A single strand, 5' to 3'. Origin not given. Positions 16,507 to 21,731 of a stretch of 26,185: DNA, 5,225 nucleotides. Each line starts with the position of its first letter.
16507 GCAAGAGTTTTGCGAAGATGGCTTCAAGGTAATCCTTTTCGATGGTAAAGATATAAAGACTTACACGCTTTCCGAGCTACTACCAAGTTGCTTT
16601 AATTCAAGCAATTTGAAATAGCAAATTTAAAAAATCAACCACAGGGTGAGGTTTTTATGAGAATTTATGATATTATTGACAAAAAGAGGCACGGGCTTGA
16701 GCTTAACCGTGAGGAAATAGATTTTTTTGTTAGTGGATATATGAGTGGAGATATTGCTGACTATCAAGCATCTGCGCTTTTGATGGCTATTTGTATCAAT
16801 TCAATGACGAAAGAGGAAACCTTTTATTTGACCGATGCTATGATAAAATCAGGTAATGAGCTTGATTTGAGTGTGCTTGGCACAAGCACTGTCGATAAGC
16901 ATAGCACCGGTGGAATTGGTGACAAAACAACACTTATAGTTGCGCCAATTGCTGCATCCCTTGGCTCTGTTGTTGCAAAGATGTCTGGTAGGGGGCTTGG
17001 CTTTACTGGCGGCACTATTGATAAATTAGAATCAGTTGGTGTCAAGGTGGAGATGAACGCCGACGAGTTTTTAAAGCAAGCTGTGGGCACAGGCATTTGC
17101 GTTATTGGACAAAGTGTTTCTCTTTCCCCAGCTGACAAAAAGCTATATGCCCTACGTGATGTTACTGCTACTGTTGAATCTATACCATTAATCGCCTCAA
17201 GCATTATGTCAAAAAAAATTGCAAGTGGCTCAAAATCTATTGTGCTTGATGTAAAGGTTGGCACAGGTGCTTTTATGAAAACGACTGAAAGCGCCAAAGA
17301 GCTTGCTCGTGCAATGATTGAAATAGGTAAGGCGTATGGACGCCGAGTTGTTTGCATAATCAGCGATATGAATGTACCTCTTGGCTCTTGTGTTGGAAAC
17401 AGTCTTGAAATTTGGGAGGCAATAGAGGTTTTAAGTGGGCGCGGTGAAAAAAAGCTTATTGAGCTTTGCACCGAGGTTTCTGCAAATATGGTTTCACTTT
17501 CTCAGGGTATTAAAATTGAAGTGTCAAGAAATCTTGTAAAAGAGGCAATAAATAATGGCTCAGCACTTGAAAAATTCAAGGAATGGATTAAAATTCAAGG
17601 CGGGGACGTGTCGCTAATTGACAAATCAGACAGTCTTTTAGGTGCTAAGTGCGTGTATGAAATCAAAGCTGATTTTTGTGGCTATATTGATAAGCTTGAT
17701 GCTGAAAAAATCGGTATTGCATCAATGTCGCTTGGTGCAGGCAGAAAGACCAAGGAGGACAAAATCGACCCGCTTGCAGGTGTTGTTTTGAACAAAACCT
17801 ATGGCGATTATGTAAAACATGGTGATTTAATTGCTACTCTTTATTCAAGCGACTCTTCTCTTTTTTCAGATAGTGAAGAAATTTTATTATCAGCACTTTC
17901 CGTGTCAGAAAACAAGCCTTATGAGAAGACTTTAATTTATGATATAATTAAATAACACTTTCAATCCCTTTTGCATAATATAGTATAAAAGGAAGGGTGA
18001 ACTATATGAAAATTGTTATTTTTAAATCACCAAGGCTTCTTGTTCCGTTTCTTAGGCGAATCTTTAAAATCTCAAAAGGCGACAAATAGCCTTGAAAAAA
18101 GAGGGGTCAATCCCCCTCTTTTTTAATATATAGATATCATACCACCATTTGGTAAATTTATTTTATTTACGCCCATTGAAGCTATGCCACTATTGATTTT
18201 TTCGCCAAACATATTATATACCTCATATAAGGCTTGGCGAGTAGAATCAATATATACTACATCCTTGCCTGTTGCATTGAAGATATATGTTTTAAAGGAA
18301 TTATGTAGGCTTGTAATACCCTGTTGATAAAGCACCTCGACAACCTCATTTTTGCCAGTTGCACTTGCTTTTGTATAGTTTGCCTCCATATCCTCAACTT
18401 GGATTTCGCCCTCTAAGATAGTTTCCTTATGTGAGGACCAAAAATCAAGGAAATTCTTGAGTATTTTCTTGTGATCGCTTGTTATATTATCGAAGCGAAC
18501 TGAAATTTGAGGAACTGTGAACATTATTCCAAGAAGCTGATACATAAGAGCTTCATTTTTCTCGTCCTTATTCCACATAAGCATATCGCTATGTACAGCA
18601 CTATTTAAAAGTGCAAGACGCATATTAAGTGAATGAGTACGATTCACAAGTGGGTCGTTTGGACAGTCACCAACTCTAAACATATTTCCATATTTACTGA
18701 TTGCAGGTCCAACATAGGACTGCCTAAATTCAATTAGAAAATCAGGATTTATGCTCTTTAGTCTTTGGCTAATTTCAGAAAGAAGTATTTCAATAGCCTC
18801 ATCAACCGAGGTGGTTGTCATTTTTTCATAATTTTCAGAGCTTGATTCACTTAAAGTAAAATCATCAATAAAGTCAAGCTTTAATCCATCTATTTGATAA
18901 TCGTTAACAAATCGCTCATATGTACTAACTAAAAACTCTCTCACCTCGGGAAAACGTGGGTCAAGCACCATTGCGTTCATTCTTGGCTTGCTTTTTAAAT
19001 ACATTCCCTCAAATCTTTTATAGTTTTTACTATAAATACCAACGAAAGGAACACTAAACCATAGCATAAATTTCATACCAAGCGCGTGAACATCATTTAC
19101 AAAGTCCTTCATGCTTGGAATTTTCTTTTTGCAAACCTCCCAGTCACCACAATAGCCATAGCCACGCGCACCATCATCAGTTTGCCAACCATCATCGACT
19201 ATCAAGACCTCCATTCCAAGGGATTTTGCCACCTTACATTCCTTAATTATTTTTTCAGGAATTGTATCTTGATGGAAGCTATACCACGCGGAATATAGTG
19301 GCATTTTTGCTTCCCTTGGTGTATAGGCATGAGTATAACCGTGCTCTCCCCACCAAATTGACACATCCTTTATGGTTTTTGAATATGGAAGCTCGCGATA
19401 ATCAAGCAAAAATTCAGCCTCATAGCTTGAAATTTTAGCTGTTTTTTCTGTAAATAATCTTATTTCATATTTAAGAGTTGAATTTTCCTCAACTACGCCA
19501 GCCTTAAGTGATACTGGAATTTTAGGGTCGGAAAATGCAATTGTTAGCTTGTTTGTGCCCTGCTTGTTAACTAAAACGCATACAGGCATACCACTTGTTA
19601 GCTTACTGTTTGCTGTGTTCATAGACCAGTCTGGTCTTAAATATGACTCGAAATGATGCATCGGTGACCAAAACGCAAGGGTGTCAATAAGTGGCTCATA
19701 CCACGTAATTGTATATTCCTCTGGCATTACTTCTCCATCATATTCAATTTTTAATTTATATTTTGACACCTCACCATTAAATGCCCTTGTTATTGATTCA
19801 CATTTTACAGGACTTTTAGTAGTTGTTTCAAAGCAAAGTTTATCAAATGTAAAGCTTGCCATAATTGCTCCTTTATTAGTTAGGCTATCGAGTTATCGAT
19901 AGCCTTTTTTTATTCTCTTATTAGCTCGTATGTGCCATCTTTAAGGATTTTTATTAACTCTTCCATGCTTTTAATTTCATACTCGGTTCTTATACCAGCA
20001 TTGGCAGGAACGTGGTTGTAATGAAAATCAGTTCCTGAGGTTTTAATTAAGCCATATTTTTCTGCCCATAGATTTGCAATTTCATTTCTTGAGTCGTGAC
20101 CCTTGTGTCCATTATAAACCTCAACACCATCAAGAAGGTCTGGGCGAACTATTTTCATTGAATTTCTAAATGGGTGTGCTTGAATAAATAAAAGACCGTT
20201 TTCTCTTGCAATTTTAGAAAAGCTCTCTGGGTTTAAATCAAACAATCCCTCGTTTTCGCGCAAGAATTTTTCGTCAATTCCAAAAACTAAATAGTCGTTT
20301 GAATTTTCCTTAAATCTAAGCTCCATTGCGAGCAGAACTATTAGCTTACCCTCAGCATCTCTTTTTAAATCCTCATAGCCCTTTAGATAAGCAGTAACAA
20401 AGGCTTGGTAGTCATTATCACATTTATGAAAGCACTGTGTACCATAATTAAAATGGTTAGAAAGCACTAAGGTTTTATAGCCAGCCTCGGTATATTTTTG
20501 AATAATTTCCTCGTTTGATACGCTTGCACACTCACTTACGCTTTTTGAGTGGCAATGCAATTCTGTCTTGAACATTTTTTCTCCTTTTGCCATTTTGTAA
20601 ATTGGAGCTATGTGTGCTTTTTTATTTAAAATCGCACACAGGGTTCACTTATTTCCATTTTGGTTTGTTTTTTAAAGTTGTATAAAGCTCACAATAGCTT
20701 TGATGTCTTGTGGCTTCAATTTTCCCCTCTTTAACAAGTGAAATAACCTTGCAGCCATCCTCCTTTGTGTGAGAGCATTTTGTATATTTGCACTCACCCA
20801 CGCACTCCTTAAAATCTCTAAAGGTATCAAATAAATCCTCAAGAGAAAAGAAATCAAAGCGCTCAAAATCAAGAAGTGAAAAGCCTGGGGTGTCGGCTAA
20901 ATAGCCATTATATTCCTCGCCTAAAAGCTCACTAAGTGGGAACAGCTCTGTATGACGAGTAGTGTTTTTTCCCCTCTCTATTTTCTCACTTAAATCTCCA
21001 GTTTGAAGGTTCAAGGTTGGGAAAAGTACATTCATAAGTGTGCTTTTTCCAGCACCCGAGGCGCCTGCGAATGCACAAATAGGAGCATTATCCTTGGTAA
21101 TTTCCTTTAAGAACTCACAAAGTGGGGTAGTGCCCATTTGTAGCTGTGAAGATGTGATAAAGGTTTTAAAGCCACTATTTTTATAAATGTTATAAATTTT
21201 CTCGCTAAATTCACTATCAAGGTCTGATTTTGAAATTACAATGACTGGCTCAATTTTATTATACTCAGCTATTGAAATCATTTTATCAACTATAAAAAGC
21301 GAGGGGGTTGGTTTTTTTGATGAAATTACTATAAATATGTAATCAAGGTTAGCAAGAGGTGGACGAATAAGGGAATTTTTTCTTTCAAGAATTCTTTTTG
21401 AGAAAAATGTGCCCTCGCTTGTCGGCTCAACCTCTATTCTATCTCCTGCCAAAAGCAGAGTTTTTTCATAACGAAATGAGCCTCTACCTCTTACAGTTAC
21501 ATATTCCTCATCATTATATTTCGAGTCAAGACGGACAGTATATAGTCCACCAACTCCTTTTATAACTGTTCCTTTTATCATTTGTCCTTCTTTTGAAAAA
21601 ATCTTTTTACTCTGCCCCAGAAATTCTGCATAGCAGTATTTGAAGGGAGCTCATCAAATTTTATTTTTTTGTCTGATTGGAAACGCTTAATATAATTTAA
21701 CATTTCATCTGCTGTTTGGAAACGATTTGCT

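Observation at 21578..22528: PrkC-position kinase without TM/PASTA sensor, ending in a MinD/FtsA-like amphipathic membrane-targeting helix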

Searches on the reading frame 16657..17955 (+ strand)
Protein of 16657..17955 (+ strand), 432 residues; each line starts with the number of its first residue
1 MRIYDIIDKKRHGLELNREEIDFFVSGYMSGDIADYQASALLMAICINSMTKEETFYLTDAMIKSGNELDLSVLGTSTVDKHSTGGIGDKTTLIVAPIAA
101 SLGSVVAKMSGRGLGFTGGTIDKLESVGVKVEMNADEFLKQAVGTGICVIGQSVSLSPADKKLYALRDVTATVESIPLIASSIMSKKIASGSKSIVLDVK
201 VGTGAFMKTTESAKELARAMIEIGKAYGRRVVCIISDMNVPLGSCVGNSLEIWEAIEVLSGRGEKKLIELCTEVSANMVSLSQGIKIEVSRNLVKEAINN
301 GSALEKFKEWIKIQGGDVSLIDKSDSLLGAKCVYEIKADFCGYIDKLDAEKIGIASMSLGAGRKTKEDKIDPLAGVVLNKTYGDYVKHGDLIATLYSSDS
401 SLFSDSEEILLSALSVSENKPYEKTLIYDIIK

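Call 42: search_protein_families(library=pfam, proteins=[window:16657-17955:+], max_evalue=1)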
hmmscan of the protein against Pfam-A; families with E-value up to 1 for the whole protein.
window:16657-17955:+ (432 aa): 3 families
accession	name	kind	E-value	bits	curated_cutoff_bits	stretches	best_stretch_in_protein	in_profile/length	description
PF00591.27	Glycos_transf_3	-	2.7e-39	135.8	27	1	77-304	3-253/253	Glycosyl transferase family, a/b domain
PF07831.19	PYNP_C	-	2e-22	79.1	27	1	343-406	1-64/75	Pyrimidine nucleoside phosphorylase C-terminal domain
PF02885.22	Glycos_trans_3N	-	2.2e-21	75.8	26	1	5-66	2-63/63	Glycosyl transferase family, helical bundle domain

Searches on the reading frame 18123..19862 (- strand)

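Call 5: search_protein_families(library=pfam, proteins=[window:18123-19862:-])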
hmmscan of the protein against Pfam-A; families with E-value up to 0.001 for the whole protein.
window:18123-19862:- (579 aa): 3 families
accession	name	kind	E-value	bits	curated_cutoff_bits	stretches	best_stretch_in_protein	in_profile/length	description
PF02065.24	Melibiase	-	2.1e-17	63.6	27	1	190-378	45-236/347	Melibiase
PF02638.21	GHL10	-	1.7e-07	31.1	27.9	1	252-374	73-222/311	Glycosyl hydrolase-like 10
PF01055.32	Glyco_hydro_31_2nd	-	1.7e-06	28.1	23.5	1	205-347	27-172/328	Glycosyl hydrolases family 31 TIM-barrel domain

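Call 6: search_protein_families(library=ncbifam, proteins=[window:18123-19862:-])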
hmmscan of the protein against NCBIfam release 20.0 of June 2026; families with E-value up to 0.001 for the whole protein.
window:18123-19862:- (579 aa): 2 families
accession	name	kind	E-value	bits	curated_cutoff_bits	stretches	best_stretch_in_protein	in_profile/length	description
NF053652.1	BtArabpyrBAD1528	equivalog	3.9e-08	31.8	1100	1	209-331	337-466/730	beta-L-arabinopyranosidase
TIGR02402.1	trehalose_TreZ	equivalog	1.1e-05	24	538.8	1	231-338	139-253/545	malto-oligosyltrehalose trehalohydrolase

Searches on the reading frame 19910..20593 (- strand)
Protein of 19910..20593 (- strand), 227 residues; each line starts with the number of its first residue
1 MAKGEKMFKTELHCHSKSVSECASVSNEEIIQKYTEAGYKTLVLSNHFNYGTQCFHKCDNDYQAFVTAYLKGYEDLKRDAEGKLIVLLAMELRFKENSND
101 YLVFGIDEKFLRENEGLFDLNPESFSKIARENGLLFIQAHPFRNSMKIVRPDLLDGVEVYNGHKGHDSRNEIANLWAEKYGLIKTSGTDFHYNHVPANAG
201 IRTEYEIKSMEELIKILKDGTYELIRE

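Call 5: search_protein_families(library=pfam, proteins=[window:19910-20593:-])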
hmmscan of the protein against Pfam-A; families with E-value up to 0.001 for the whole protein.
window:19910-20593:- (227 aa): 1 family
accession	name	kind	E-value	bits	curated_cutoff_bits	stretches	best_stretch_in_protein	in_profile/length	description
PF02811.25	PHP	-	2.4e-06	28.4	26.4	1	11-188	1-124/164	PHP domain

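Call 6: search_protein_families(library=ncbifam, proteins=[window:19910-20593:-])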
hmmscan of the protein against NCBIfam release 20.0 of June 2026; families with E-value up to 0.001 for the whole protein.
window:19910-20593:- (227 aa): 2 families
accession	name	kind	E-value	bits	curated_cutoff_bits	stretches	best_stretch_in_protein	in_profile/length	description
NF038032.1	CehA_McbA_metalo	domain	1e-07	31.7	80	1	9-194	4-182/315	CehA/McbA family metallohydrolase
NF041577.1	nside_bi_sphtase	equivalog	2.4e-05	23.7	400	0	155-193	215-252/276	3',5'-nucleoside bisphosphate phosphatase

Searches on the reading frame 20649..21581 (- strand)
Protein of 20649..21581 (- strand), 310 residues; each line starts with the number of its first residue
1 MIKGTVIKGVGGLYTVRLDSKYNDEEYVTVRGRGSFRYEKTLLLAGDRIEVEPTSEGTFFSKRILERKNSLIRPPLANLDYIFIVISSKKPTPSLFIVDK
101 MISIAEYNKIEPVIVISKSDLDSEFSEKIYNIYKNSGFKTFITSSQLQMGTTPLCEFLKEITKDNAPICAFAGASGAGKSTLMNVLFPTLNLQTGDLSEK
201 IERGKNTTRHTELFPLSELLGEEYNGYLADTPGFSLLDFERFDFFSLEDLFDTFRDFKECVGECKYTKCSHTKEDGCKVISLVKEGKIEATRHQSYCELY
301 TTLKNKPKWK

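Call 5: search_protein_families(library=pfam, proteins=[window:20649-21581:-])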
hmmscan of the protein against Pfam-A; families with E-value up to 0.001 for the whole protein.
window:20649-21581:- (310 aa): 4 families
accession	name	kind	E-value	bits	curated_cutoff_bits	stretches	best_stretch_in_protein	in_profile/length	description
PF03193.22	RsgA_GTPase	-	1.3e-42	146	30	1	64-239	1-173/174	RsgA GTPase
PF16745.11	RsgA_N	-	8.4e-10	38.7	27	1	3-57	1-50/54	RsgA N-terminal domain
PF01926.29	MMR_HSR1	-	1.7e-06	28.6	21.9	1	169-239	2-57/113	50S ribosome-binding GTPase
PF00005.33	ABC_tran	-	0.00049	21.1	25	1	168-202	13-50/137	ABC transporter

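Call 6: search_protein_families(library=ncbifam, proteins=[window:20649-21581:-])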
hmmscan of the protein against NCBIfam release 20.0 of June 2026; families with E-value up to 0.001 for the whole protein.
window:20649-21581:- (310 aa): 7 families
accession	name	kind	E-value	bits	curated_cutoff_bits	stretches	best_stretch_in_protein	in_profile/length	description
TIGR00157.1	TIGR00157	equivalog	3.8e-55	187.1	100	1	43-299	1-245/247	ribosome small subunit-dependent GTPase A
NF008931.0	PRK12288.1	equivalog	3.3e-41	141.5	360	1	35-306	65-336/347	small ribosomal subunit biogenesis GTPase RsgA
NF008932.0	PRK12289.1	equivalog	7.1e-38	130.6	483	1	2-279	13-284/363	small ribosomal subunit biogenesis GTPase RsgA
TIGR03598.1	GTPase_YsxC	equivalog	5.5e-06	26.2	124.45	0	158-192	10-44/186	ribosome biogenesis GTP-binding protein YihA/YsxC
TIGR03596.1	GTPase_YlqF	equivalog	0.00022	20.7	208.2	1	72-197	15-149/276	ribosome biogenesis GTPase YlqF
TIGR03597.1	GTPase_YqeH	equivalog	0.00029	20.1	297.4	1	108-234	99-215/361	ribosome biogenesis GTPase YqeH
NF000908.1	PRK00089.1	equivalog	0.00034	20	237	0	168-187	5-24/291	GTPase Era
